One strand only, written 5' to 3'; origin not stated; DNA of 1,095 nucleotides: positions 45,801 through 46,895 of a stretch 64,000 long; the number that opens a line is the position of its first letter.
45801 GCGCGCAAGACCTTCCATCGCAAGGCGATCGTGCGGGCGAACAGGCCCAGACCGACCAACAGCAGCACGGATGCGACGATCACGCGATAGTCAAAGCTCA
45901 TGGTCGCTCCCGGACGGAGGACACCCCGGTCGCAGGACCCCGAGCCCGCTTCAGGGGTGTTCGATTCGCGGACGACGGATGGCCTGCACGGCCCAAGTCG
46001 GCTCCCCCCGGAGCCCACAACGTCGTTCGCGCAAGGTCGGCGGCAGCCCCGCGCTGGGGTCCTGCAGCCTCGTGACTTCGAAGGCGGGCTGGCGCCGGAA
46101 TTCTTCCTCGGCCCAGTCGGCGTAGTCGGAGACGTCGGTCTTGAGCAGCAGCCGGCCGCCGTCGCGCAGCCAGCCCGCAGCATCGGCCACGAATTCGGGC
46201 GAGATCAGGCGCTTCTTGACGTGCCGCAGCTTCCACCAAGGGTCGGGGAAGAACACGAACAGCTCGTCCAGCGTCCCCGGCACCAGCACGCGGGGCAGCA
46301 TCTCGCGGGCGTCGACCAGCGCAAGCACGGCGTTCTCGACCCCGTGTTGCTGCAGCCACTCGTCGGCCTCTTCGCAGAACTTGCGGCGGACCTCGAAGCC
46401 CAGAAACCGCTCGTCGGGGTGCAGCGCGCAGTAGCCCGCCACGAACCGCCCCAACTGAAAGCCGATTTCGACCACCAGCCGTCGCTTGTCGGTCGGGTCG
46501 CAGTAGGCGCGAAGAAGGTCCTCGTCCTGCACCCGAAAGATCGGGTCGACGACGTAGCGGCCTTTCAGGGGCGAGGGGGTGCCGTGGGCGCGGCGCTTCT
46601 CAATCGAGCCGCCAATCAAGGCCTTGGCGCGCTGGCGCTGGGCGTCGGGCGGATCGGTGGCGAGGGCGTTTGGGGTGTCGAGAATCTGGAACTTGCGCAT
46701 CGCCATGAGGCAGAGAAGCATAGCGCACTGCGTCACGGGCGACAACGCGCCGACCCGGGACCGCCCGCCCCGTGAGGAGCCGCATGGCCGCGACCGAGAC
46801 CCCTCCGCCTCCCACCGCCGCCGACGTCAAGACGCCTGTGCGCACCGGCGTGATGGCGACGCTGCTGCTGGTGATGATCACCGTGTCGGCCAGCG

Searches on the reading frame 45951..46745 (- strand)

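Call 41: search_protein_families(library=pfam, proteins=[window:45951-46745:-], max_evalue=0.001)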
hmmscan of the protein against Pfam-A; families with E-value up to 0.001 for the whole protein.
window:45951-46745:- (264 aa): 1 family
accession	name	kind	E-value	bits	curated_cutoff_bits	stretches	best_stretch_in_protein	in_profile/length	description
PF02390.23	Methyltransf_4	-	2.2e-35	122.1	24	1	88-229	2-143/173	Putative methyltransferase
